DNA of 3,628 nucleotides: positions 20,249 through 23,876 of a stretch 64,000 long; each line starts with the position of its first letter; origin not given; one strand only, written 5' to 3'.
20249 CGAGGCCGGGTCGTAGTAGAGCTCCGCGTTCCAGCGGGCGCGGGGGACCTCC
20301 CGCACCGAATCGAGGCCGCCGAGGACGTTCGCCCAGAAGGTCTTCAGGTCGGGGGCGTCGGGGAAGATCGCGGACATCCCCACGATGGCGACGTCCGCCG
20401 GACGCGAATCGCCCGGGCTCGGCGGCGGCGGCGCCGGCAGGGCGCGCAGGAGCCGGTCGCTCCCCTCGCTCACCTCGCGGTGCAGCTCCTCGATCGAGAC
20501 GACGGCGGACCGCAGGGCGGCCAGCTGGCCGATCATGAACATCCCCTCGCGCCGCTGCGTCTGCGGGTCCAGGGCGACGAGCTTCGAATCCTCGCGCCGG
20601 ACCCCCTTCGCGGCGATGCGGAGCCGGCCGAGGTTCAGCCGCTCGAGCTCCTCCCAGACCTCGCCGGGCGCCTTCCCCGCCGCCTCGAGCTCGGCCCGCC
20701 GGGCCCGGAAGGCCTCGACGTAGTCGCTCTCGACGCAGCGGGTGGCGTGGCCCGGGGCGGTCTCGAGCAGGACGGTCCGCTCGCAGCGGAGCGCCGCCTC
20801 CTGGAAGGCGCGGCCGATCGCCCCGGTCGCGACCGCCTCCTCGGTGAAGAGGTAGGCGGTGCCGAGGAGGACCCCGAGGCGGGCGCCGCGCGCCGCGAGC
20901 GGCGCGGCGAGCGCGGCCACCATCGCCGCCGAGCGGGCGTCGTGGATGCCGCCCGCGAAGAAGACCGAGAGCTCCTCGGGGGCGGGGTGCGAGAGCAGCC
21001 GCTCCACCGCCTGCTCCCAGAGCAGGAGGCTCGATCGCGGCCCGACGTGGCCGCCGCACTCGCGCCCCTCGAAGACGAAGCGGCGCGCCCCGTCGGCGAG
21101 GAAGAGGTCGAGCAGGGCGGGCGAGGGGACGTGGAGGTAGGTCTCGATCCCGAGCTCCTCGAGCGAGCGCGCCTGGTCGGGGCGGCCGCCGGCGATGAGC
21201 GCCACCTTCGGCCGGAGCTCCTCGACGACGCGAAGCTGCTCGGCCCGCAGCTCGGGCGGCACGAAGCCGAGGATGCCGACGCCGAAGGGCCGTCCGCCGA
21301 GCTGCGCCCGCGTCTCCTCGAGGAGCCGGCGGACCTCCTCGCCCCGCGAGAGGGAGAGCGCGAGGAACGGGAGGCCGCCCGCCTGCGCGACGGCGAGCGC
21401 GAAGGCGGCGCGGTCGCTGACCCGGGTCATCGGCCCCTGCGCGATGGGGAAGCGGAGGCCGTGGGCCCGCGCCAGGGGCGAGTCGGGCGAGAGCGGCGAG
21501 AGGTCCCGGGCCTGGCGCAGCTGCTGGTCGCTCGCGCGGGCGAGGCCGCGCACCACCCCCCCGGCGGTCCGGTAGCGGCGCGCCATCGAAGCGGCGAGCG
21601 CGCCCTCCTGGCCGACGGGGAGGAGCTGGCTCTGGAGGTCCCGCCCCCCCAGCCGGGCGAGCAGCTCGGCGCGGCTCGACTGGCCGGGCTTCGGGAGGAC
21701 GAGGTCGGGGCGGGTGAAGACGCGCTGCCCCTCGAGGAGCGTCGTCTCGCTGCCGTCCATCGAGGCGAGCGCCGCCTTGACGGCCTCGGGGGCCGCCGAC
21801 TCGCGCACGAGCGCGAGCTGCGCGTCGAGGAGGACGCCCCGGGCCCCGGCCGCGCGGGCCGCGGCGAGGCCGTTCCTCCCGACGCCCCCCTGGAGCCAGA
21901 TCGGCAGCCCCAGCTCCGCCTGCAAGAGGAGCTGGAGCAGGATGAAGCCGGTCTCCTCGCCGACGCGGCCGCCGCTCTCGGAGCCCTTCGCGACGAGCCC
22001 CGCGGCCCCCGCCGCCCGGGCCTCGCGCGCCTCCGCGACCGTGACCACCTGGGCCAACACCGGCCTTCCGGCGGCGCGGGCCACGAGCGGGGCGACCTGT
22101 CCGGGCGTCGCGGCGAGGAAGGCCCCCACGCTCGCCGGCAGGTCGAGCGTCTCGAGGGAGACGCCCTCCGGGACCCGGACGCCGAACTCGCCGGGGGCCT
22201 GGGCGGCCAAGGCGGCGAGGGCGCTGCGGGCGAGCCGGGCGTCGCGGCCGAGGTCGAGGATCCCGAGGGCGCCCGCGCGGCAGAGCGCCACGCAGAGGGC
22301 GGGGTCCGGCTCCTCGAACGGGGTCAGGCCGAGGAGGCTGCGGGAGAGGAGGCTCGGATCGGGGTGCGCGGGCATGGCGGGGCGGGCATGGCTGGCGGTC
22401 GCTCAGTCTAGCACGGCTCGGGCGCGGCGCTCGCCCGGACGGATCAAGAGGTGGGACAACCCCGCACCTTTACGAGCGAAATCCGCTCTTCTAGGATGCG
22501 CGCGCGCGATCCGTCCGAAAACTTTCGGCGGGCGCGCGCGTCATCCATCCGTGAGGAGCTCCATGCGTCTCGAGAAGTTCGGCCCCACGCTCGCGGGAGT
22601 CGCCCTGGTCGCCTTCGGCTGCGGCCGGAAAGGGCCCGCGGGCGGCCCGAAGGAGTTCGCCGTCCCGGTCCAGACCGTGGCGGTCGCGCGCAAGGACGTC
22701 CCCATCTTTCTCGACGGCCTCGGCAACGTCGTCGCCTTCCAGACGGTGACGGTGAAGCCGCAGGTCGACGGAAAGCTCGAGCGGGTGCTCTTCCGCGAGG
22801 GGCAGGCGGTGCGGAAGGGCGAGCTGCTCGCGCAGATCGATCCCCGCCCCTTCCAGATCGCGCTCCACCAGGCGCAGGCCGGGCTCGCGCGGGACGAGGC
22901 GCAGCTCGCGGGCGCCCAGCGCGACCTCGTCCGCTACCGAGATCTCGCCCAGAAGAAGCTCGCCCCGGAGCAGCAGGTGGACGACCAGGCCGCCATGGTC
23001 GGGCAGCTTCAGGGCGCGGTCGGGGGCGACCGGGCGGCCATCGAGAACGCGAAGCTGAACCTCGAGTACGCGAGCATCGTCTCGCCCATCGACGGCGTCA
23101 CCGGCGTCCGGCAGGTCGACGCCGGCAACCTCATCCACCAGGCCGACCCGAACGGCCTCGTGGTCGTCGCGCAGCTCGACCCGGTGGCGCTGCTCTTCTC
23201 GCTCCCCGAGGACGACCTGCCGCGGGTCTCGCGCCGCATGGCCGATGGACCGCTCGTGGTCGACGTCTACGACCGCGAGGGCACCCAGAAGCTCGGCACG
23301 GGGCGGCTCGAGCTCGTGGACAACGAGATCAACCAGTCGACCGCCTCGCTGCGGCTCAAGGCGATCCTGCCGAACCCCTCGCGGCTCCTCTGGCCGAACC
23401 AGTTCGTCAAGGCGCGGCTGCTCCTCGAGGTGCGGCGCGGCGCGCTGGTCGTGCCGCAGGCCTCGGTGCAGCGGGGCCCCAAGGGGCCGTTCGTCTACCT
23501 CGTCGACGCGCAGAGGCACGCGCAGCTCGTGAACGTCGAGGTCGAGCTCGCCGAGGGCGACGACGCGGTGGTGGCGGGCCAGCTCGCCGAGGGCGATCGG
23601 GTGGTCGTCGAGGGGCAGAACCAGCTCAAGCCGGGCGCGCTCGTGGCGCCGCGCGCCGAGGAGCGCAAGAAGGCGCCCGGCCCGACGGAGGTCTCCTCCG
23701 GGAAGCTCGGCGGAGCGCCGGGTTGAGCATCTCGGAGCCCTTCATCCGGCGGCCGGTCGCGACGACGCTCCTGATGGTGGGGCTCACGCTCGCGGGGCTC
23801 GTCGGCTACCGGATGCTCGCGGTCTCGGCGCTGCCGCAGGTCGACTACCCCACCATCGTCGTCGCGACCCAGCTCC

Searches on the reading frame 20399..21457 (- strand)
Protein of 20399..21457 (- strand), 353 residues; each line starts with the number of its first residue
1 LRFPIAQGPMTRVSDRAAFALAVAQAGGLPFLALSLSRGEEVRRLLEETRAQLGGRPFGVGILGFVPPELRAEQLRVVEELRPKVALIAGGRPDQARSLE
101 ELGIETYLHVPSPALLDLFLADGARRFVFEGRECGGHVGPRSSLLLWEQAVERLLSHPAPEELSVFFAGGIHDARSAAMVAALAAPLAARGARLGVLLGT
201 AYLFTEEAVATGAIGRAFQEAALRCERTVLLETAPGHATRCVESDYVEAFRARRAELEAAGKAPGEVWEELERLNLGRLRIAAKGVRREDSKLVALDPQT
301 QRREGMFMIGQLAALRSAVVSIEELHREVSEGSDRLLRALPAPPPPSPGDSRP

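Call 32: search_protein_families(library=pfam, proteins=[window:20399-21457:-], max_evalue=1)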
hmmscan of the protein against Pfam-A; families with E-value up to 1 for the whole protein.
seq(353 aa): 1 family
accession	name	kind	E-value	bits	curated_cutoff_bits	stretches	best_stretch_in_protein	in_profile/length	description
PF03060.21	NMO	-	7.2e-16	58.9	28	2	74-253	105-275/331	Nitronate monooxygenase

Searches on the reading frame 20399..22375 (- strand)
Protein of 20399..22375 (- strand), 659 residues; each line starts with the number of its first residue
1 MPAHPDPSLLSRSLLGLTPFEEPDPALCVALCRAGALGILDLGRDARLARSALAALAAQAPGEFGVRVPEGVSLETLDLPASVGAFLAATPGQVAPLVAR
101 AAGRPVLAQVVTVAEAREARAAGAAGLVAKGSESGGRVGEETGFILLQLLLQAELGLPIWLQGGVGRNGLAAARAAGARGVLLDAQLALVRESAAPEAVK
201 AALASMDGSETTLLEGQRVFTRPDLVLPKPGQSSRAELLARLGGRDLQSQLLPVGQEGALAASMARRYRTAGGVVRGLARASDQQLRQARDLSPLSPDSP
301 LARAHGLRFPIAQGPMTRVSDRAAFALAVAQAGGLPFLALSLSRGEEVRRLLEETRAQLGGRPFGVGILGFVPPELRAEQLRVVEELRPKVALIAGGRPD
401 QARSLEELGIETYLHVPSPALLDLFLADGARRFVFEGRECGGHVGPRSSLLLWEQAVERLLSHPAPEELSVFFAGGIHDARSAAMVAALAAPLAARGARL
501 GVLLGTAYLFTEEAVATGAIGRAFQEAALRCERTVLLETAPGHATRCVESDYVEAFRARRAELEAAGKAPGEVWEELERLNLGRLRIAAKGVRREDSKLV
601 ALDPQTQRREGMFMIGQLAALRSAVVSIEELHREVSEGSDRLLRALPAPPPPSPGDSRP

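Call 54: search_solved_structures(query=window:20399-22375:-, max_evalue=0.001, show_alignments=1)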
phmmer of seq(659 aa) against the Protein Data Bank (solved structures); distinct sequences matched with E-value up to 0.001: 13.
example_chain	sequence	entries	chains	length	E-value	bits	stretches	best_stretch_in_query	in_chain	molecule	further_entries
5gvj_A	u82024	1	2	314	1.9e-18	69.8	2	308-498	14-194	Enoyl-[acyl-carrier-protein] reductase [FMN]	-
9pl0_A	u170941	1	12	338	2.5e-15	59.5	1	301-589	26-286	Enoyl-[acyl-carrier-protein] reductase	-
7l00_A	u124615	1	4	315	2.2e-14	56.4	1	303-589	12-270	Enoyl-Acyl Carrier Protein Reductase FabK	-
5gvh_A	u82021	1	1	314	2.1e-13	53.1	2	105-204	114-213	Enoyl-[acyl-carrier-protein] reductase [FMN]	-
3bo9_A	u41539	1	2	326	2.2e-13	53.1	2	105-204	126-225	Putative nitroalkan dioxygenase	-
2z6i_A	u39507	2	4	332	2.9e-12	49.4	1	307-557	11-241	Trans-2-enoyl-ACP reductase II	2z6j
3bw4_A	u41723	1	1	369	2.4e-11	46.4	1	76-210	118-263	2-nitropropane dioxygenase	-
3bw2_A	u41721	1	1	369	2.5e-11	46.3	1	76-210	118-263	2-nitropropane dioxygenase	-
3bw3_A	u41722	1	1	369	5e-11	45.3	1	76-210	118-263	2-nitropropane dioxygenase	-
4iql_A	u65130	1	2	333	1.5e-10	43.7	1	98-209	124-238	Enoyl-(Acyl-carrier-protein) reductase II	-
5lsm_A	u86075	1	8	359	1.7e-09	40.3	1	301-392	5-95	FMN-dependent nitronate monooxygenase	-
2gjl_A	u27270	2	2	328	2.7e-08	36.3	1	100-214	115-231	hypothetical protein PA1024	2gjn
6e2a_A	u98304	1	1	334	3.4e-08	35.9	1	100-214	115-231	Nitronate monooxygenase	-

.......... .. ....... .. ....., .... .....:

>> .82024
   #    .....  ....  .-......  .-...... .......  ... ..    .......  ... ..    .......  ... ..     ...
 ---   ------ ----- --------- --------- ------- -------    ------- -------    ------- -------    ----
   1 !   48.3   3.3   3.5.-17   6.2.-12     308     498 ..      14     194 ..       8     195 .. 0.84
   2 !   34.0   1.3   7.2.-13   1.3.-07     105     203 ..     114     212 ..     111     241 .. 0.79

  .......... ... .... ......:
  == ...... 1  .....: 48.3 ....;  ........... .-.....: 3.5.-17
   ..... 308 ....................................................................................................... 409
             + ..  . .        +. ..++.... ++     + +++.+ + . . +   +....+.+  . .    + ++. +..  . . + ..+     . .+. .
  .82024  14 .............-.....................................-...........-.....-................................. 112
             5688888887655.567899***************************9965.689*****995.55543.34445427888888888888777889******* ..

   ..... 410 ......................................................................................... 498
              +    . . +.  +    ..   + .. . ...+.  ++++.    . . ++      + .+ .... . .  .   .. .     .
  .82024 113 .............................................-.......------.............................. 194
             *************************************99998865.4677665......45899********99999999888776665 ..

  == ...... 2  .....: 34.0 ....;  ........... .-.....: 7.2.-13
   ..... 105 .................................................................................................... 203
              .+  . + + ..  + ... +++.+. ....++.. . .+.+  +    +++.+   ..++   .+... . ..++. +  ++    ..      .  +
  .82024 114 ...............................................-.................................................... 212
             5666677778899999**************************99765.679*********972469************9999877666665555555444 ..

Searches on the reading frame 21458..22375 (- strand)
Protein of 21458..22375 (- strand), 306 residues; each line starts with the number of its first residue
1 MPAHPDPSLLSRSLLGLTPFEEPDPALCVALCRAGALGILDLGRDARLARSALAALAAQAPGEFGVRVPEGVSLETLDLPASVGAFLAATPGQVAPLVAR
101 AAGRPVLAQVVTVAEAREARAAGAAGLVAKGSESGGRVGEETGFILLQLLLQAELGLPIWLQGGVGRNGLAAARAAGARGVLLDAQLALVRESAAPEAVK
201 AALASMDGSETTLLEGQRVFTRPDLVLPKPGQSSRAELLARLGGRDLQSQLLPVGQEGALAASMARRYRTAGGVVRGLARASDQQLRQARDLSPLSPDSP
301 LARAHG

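Call 32: search_protein_families(library=pfam, proteins=[window:21458-22375:-], max_evalue=1)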
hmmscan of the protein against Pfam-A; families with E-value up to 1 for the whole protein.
seq(306 aa): 2 families
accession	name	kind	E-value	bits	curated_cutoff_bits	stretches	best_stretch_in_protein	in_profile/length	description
PF03060.21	NMO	-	3.4e-11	43.6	28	1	48-210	82-248/331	Nitronate monooxygenase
PF20332.3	DUF6627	-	0.19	12.3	27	1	220-263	25-68/125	Family of unknown function (DUF6627)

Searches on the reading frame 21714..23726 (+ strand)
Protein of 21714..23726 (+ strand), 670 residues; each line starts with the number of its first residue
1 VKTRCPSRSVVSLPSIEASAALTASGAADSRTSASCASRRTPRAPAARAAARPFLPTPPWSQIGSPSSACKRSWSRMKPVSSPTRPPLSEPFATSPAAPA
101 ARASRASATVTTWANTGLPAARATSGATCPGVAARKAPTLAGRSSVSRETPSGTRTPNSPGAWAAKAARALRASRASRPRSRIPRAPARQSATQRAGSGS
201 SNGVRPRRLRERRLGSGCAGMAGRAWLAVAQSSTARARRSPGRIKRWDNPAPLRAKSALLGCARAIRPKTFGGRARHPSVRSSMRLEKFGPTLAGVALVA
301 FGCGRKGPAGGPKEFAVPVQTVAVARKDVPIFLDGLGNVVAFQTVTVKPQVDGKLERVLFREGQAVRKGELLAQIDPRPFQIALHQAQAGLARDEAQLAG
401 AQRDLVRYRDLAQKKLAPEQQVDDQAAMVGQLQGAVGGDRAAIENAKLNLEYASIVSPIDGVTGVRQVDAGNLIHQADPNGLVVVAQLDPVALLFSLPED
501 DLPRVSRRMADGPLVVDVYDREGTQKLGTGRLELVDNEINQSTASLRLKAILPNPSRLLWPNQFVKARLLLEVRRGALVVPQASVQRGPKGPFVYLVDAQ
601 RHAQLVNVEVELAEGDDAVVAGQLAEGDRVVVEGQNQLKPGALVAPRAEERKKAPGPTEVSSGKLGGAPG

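Call 9: search_protein_families(library=pfam, proteins=[window:21714-23726:+], max_evalue=0.001)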
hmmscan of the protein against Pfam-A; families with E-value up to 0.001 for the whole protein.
window:21714-23726:+ (670 aa): 3 families
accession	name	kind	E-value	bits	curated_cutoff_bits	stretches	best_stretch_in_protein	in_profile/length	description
PF16576.10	HlyD_D23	-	1.4e-11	44.5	30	1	344-565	19-214/214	Barrel-sandwich domain of CusB or HlyD membrane-fusion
PF13533.13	Biotin_lipoyl_2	-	2.4e-07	30.8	29.8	1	345-376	1-32/32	Biotin-lipoyl like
PF13437.12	HlyD_3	-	9e-06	26.8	22.2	0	455-555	2-96/106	HlyD family secretion protein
